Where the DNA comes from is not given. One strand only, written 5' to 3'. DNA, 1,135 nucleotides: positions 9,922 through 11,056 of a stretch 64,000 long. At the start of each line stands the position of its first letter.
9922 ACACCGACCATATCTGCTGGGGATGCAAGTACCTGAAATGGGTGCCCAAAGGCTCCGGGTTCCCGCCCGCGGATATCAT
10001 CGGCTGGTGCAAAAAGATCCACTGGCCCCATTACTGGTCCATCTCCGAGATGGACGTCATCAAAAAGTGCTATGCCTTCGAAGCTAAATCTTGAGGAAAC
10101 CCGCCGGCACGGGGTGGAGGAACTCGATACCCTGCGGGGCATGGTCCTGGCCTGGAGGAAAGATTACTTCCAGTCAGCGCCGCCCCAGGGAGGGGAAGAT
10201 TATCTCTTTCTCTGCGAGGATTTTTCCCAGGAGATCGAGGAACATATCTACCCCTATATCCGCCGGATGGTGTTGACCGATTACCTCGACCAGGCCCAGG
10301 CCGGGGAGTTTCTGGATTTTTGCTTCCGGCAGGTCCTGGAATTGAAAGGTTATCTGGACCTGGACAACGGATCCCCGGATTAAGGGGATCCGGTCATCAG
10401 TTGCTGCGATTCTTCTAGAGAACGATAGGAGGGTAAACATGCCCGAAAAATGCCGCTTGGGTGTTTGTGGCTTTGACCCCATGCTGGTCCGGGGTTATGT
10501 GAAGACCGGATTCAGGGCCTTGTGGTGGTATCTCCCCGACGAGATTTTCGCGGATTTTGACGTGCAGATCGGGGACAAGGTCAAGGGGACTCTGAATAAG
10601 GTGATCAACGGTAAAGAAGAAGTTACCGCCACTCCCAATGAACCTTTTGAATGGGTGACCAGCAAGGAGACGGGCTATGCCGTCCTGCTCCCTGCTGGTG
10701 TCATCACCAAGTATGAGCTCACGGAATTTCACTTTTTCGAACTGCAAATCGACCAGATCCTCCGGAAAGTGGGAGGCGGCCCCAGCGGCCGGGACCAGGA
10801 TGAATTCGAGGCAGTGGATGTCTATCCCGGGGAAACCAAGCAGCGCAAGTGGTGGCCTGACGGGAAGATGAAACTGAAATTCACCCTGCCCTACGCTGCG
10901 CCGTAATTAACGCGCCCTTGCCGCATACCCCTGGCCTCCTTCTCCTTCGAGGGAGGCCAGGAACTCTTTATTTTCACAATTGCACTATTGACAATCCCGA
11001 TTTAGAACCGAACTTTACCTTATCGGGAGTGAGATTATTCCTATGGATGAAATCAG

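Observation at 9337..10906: Four consecutive orphan ORFs, two of them Cys/Trp-rich, translationally packed behind the CoA-transferases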

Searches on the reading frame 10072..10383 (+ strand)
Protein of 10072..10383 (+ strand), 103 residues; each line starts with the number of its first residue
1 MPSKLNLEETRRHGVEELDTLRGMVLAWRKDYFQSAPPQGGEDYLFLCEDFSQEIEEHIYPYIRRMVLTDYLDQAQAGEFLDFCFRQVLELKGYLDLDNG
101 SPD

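Call 3: search_protein_families(library=pfam, proteins=[window:10072-10383:+], max_evalue=1)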
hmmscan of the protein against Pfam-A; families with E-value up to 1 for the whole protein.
window:10072-10383:+ (103 aa): 1 family
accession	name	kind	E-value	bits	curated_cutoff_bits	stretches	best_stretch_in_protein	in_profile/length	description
PF13416.11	SBP_bac_8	-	0.16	12.2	27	1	23-55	94-126/279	Bacterial extracellular solute-binding protein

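Call 5: search_protein_families(library=ncbifam, proteins=[window:10072-10383:+], max_evalue=1)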
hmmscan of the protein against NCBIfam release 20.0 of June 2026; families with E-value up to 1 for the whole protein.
window:10072-10383:+ (103 aa): 0 families

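Call 52: search_protein_families(library=pfam, alignment_id=A5, max_evalue=10)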
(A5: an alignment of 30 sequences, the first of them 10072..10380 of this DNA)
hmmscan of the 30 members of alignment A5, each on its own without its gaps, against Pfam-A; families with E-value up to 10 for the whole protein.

A. member 1, window:10072-10380:+ (103 aa): 1 family
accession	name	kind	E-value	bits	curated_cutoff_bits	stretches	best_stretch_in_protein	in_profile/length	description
PF13416.11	SBP_bac_8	-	0.16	12.2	27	1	23-55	94-126/279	Bacterial extracellular solute-binding protein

B. families by the number of members that match (of 30 scanned): 18 families
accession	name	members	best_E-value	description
PF02901.20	PFL-like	3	0.058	Pyruvate formate lyase-like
PF03105.24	SPX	1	0.0043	SPX domain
PF24951.3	LisH_PAC1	1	0.013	PAC1 LisH domain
PF18008.6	Bac_RepA_C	1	0.022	Replication initiator protein A C-terminal domain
PF13744.12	HTH_37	1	0.037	Helix-turn-helix domain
PF07111.17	HCR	1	0.04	Alpha helical coiled-coil rod protein (HCR)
PF02885.22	Glycos_trans_3N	1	0.047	Glycosyl transferase family, helical bundle domain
PF14136.11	DUF4303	1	0.051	Domain of unknown function (DUF4303)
PF10241.14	KxDL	1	0.062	Uncharacterized conserved protein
PF04570.20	zf-FLZ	1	0.063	zinc-finger of the FCS-type, C2-C2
PF13424.12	TPR_12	1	0.069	Tetratricopeptide repeat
PF00874.25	PRD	1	0.079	PRD domain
PF16188.10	Peptidase_M24_C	1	0.087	C-terminal region of peptidase_M24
PF19760.4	DUF6247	1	0.091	Family of unknown function (DUF6247)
PF24033.1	DUF7342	1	0.15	Family of unknown function (DUF7342)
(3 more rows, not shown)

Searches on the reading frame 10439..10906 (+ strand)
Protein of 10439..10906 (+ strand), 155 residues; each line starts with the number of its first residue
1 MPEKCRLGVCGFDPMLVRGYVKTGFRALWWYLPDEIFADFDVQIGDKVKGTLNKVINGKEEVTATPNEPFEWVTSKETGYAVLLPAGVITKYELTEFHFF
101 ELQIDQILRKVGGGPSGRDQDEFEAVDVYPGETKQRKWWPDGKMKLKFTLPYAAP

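Call 3: search_protein_families(library=pfam, proteins=[window:10439-10906:+], max_evalue=1)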
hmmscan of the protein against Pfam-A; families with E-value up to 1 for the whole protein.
window:10439-10906:+ (155 aa): 0 families

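Call 5: search_protein_families(library=ncbifam, proteins=[window:10439-10906:+], max_evalue=1)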
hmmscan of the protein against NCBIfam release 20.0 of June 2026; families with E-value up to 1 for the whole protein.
window:10439-10906:+ (155 aa): 0 families

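Call 19: find_homologous_proteins(query=window:10439-10903:+, max_evalue=0.01)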
Query window:10439-10903:+ (155 aa): 550 proteins with E <= 0.01 among 557 candidates; the best 120 are listed.
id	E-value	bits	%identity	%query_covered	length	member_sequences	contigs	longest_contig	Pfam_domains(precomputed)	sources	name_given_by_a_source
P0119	8.7e-98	344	94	100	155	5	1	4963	-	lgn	-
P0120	2.4e-95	336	94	100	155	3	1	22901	-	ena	-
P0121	5.1e-93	328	90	100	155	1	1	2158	-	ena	-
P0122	2.0e-92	326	88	100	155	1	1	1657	-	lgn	-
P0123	3.6e-92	325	88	100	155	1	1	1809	-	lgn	-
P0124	5.9e-92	325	88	100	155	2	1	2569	-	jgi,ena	-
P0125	1.5e-91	323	88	100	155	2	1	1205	-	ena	-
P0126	1.8e-91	323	88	100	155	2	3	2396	-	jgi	jgi:hypothetical protein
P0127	2.2e-91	323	87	100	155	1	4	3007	-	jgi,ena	-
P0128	6.3e-91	321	88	100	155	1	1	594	-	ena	-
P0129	1.3e-90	320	88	100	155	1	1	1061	-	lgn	-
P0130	1.5e-90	320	87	100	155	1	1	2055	-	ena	-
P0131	1.6e-90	320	87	100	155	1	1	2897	-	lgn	-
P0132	2.3e-90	319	87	100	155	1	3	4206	-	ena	-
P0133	3.6e-90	319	87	100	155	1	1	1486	-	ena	-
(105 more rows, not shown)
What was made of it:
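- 10439..10906 (+): ORF4, 155 aa. A RIFT-like six-stranded beta barrel with a very conserved N-terminal segment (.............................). It is always adjacent to, or in an operon with, the MBL/TPR gene. At least 550 homologue clusters (call 19).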

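Call 36: predict_structure(alignment_id=A3)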
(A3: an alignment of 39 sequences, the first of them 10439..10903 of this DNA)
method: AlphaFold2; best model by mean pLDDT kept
length: 155 residues; sequences in the alignment: 39
mean_pLDDT: 83.9   pTM: 0.79
mean pLDDT of the five models: 83.9, 83.5, 82.7, 80.2, 79.9
residues with pLDDT >= 90: 82; 70-90: 47; 50-70: 14; < 50: 12
segments of 3 or more residues with pLDDT < 50: 17-22, 113-118
pLDDT, mean of each block of 10 residues (from residue 1): 89 57 68 93 93 95 96 90 91 92 93 52 82 85 87 74
secondary structure, 60 per line:
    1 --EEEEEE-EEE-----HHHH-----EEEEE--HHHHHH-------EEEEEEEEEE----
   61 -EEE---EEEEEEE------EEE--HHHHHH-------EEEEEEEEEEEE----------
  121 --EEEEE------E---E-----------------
elements in order: E3-8 E10-12 H18-21 E27-31 H34-39 E47-56 E62-64 E68-74 E81-83 H86-91 E99-110 E123-127
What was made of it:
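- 10439..10906 (+): The AF2 model has pLDDT 83.9 and pTM 0.79 (call 36).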

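Call 38: fold_search(model_id=the predicted structure, library=pdb)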
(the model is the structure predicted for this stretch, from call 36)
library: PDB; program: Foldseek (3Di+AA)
matches with E <= 10: 578; with E <= 0.001: 0
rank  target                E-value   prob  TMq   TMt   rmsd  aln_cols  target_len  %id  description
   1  2glw_MODEL_1_A        8.5e-02  0.98  0.39  0.60   4.2       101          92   14  The solution structure of PHS018 from pyrococcus horikoshii (released 2006-12-05)
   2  6e57_D                1.1e-01  0.25  0.23  0.12  10.8       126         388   11  Bacteroides ovatus mixed-linkage glucan utilization locus (MLGUL) SGBP-B in complex with mixed-linkage heptasaccharide (released 2019-05-29)
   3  8f9l_B                1.4e-01  0.18  0.19  0.20  10.6       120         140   18  Intramolecular ester bond-containing repeat domain from Gemella massiliensis adhesin (released 2024-06-19)
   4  6e57_A                1.5e-01  0.25  0.23  0.12  10.7       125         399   10  Bacteroides ovatus mixed-linkage glucan utilization locus (MLGUL) SGBP-B in complex with mixed-linkage heptasaccharide (released 2019-05-29)
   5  6e9b_D                1.8e-01  0.23  0.23  0.12  10.7       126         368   11  Bacteroides ovatus mixed-linkage glucan utilization locus (MLGUL) SGBP-B in complex with mixed-linkage heptasaccharide (released 2019-05-15)
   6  6e57_B                2.0e-01  0.20  0.23  0.12  10.8       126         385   11  Bacteroides ovatus mixed-linkage glucan utilization locus (MLGUL) SGBP-B in complex with mixed-linkage heptasaccharide (released 2019-05-29)
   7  8f9l_A                2.2e-01  0.16  0.19  0.21  10.5       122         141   13  Intramolecular ester bond-containing repeat domain from Gemella massiliensis adhesin (released 2024-06-19)
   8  6rpt_A                2.5e-01  0.18  0.19  0.24   9.4       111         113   12  Structure of tick complement inhibitor CirpT1 complexed with macroglobubulin domain 4 of human complement C5 (released 2020-01-08)
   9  7mry_A                2.8e-01  0.25  0.33  0.13  12.6       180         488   10  Norovirus T=3 GII.4 HOV VLP (released 2022-03-02)
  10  8fha_B                3.3e-01  0.10  0.20  0.22  11.5       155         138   12  Intramolecular ester bond-containing repeat domain 1 from Suipraoptans intestinalis adhesin (released 2024-06-19)
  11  4r0x                  3.5e-01  0.25  0.26  0.32   7.6       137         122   16  Allosteric coupling of conformational transitions in the FK1 domain of FKBP51 near the site of steroid receptor interact (released 2015-05-13)
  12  6rpt_C                3.7e-01  0.15  0.19  0.25   9.4       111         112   12  Structure of tick complement inhibitor CirpT1 complexed with macroglobubulin domain 4 of human complement C5 (released 2020-01-08)
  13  8dj2_A                3.7e-01  0.09  0.19  0.20  11.9       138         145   10  Intramolecular ester bond-containing repeat domain from Chlamydia trachomatis adhesin (released 2023-08-02)
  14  2d9r                  4.1e-01  0.77  0.37  0.61   4.5       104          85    6  Structure of Conserved Protein of Unknown Function PG0164 from Porphyromonas gingivalis [W83] (released 2006-01-24)
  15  8coe_C                4.3e-01  0.13  0.22  0.08  11.0       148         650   12  complement C5 in complex with the LCP0195 nanobody (released 2024-01-03)
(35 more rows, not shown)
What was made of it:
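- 10439..10906 (+): The best Foldseek matches are 2glw PhS018 (prob 0.98, E 0.085) and 2d9r (call 38).
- On RIFT / cradle-loop barrel, considered for ORF4: Foldseek gives prob 0.98 but E = 0.085, with TM 0.39 on the query and 0.60 on the target (call 38).
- Closest known: RIFT and cradle-loop barrels. Same: These are the best structural matches of the ORF4 model: prob 0.98, TM 0.60 on the target for 2glw, and prob 0.77 for 2d9r (call 38).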

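Call 51: search_protein_families(library=pfam, alignment_id=A3, max_evalue=10)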
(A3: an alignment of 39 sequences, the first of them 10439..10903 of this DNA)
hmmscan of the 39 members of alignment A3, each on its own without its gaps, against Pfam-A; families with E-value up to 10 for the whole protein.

A. member 1, window:10439-10903:+ (155 aa): 0 families

B. families by the number of members that match (of 39 scanned): 7 families
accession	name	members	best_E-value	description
PF00395.25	SLH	2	0.011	S-layer homology domain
PF16315.10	DUF4955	2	0.027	Domain of unknown function (DUF4955)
PF05569.17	Peptidase_M56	2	0.27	BlaR1 peptidase M56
PF18141.7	UPF1_1B_dom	1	0.0066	RNA helicase UPF1, 1B domain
PF05163.17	DinB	1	0.065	DinB family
PF07828.18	PA-IL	1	0.16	PA-IL-like protein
PF00791.26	ZU5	1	0.24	ZU5 domain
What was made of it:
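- Closest known: RIFT and cradle-loop barrels. Different: The E-value is only 0.085, identity is 14%, and there is no sequence-family hit (call 51).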
